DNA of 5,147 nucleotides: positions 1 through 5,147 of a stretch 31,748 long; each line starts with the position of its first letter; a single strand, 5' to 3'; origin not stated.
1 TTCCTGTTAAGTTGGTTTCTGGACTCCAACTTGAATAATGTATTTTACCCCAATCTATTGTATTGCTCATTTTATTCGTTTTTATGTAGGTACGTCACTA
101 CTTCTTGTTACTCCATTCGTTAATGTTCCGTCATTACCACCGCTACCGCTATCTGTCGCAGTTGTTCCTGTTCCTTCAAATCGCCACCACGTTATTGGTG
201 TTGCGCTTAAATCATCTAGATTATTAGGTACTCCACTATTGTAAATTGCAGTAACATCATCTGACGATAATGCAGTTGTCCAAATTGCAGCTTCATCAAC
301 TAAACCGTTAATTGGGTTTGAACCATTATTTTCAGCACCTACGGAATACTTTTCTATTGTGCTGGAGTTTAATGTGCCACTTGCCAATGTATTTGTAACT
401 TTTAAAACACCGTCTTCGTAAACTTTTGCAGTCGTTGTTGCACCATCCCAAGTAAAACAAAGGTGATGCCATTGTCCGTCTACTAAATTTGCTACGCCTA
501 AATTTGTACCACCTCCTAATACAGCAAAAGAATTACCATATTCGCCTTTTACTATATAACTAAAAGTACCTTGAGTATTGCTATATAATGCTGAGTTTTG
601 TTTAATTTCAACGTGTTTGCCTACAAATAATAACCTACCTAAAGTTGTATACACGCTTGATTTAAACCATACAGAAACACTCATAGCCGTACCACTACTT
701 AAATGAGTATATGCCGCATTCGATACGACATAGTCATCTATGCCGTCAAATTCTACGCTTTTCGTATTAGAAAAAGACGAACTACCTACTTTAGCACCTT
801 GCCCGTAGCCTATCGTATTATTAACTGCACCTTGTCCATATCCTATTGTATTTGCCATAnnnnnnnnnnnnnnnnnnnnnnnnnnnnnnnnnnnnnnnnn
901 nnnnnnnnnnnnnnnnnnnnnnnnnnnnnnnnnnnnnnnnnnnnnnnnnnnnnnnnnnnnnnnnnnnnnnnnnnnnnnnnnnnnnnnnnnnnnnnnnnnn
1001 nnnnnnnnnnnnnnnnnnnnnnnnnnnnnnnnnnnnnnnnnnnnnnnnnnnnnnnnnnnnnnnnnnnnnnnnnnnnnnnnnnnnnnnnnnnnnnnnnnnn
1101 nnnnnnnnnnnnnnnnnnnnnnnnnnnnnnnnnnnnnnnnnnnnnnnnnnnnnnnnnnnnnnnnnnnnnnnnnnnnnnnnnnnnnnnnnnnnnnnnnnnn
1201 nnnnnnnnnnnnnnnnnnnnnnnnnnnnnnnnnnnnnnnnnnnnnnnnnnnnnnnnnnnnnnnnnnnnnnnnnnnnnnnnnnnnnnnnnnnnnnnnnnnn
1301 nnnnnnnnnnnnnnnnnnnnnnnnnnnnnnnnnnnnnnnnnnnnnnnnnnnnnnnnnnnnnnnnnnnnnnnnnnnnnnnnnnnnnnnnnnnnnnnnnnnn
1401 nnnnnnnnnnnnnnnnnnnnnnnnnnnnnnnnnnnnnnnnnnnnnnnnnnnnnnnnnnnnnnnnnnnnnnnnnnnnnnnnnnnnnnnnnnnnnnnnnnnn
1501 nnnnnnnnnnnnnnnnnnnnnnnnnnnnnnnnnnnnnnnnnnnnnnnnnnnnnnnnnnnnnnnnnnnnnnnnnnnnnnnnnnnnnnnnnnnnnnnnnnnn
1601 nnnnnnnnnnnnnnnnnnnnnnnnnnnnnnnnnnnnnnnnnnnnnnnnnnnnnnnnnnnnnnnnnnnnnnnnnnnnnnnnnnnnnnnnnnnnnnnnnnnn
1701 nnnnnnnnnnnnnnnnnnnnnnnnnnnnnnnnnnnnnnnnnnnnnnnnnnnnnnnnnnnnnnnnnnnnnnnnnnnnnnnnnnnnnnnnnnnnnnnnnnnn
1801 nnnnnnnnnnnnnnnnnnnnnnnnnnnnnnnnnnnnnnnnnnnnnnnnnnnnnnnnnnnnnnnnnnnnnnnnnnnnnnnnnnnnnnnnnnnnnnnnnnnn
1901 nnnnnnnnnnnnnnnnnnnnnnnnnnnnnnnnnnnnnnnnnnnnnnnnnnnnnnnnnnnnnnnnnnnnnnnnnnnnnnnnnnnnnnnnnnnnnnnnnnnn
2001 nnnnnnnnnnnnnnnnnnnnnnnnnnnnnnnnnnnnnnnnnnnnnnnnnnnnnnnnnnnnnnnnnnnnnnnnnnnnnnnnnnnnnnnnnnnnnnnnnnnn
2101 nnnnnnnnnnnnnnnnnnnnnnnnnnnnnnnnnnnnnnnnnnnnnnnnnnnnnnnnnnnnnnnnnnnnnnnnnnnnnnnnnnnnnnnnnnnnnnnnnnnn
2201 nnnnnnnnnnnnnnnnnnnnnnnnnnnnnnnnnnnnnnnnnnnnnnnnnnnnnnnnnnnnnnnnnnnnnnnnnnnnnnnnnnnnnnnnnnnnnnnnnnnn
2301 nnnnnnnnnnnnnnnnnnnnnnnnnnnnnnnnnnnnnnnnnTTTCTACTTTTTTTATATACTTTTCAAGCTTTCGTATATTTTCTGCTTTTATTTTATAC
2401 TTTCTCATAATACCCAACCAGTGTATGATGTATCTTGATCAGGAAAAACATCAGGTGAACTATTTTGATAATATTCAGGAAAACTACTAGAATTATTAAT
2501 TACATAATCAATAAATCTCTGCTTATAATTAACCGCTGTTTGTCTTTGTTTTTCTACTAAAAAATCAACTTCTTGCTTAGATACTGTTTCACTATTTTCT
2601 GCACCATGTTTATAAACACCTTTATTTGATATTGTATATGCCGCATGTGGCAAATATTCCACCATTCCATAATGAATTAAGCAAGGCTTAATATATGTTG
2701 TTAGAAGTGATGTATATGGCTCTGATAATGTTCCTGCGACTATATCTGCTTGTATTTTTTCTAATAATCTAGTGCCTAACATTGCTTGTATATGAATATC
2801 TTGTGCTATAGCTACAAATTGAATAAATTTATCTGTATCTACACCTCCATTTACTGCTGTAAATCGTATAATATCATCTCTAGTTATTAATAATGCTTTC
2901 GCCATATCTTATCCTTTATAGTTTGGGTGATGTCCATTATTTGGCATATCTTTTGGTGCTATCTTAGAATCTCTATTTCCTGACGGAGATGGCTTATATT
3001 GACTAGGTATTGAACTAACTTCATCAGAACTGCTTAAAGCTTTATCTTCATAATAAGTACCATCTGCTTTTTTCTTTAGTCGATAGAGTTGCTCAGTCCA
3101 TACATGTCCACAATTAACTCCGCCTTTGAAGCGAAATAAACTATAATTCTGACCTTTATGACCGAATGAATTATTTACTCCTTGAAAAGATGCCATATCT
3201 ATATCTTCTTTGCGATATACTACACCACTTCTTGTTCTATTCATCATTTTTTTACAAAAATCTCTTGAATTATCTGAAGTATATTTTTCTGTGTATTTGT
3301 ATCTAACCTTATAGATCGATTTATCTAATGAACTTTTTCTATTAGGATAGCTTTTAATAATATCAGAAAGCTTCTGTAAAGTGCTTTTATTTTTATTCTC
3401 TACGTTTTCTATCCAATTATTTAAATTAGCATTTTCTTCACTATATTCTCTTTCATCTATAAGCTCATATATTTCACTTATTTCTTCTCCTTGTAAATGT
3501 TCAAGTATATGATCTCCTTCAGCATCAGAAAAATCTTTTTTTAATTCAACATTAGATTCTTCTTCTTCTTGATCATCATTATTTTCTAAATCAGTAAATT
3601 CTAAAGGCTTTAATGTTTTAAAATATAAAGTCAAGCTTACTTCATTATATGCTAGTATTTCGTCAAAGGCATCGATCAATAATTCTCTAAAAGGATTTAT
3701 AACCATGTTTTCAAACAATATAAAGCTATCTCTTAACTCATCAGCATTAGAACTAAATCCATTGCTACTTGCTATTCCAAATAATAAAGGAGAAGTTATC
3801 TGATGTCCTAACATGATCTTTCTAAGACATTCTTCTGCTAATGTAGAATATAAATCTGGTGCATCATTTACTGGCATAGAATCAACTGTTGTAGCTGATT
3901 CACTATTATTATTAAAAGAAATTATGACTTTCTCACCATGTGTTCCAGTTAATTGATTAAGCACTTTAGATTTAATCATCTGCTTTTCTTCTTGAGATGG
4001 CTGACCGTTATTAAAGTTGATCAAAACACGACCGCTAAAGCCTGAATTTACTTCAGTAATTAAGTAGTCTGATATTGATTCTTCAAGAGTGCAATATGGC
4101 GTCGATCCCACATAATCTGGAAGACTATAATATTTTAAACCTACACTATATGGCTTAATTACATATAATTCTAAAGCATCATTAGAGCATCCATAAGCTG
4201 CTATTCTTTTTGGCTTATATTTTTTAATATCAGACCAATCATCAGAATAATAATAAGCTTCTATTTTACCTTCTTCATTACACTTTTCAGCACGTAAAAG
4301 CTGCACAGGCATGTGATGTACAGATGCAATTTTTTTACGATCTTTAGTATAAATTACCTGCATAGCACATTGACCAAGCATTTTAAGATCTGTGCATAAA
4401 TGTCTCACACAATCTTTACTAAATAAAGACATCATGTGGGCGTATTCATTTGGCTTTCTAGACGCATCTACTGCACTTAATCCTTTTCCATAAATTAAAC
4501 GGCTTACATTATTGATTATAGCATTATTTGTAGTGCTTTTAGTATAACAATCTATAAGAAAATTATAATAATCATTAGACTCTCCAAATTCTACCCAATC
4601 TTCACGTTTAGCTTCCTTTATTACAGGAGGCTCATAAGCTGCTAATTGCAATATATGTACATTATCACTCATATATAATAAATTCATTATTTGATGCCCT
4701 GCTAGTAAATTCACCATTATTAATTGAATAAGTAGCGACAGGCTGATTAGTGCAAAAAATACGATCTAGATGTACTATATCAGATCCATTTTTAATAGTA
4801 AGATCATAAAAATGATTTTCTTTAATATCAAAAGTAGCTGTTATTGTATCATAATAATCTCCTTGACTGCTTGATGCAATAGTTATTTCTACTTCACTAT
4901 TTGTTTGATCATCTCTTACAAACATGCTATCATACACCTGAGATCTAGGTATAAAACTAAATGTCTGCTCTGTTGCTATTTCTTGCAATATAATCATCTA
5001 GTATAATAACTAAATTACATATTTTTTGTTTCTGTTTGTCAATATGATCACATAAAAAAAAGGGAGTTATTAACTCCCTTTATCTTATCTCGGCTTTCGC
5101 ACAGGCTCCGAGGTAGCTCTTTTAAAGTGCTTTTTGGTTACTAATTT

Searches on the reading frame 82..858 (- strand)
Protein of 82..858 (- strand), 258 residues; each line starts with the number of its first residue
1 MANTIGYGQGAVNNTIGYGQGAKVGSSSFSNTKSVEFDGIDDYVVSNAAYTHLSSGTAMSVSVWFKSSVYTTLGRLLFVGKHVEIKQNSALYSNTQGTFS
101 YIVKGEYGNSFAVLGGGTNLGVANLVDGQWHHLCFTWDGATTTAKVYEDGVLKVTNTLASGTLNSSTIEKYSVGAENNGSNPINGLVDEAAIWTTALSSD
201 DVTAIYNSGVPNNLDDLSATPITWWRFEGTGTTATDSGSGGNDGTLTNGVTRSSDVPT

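Call 36: search_protein_families(library=phrogs, proteins=[window:82-858:-], max_evalue=0.001)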
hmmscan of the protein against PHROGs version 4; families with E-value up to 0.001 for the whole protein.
window:82-858:- (258 aa): 4 families
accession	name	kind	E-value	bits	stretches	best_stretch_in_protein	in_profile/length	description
phrog_8510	-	head and packaging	4.2e-12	45.6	1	29-207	726-898/1348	virion structural protein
phrog_347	-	connector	6.4e-05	23.2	0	172-215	299-342/394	tail terminator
phrog_21039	-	unknown function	0.0002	22.2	1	112-248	23-150/244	-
phrog_22373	-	unknown function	0.00033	20.2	1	25-215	244-431/688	-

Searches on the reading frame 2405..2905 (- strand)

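Call 36: search_protein_families(library=phrogs, proteins=[window:2405-2905:-], max_evalue=0.001)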
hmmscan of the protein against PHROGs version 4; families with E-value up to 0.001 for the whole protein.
window:2405-2905:- (166 aa): 1 family
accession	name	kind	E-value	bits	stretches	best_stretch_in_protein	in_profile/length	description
phrog_35048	-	unknown function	4.8e-21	76.4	1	3-154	4-155/184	-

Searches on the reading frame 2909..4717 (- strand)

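Call 7: search_protein_families(library=phrogs, proteins=[window:2909-4717:-], max_evalue=0.01)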
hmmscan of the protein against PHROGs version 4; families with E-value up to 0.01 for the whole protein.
window:2909-4717:- (602 aa): 2 families
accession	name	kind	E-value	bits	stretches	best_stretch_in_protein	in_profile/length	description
phrog_33693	-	head and packaging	1.5e-92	311.8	1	21-598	2-559/560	portal protein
phrog_11226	-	head and packaging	1.4e-21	78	2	32-169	15-148/388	portal protein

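Call 8: search_protein_families(library=pfam, proteins=[window:2909-4717:-], max_evalue=0.01)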
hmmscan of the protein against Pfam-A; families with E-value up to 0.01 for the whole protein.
window:2909-4717:- (602 aa): 0 families

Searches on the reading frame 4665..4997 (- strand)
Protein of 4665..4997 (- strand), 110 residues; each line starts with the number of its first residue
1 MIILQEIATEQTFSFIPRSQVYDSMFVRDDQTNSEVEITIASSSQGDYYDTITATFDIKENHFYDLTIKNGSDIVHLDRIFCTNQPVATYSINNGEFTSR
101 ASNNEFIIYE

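Call 7: search_protein_families(library=phrogs, proteins=[window:4665-4997:-], max_evalue=0.01)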
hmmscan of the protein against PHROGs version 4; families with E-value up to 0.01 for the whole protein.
window:4665-4997:- (110 aa): 1 family
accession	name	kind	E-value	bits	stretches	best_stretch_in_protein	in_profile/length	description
phrog_38586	-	unknown function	0.0053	17.3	1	45-96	19-70/158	-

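Call 8: search_protein_families(library=pfam, proteins=[window:4665-4997:-], max_evalue=0.01)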
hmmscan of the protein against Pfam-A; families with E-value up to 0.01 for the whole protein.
window:4665-4997:- (110 aa): 1 family
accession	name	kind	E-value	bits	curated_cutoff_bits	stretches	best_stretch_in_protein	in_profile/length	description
PF09112.15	N-glycanase_N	-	0.0072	16.5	22.4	1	29-73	39-84/177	Peptide-N-glycosidase F, N terminal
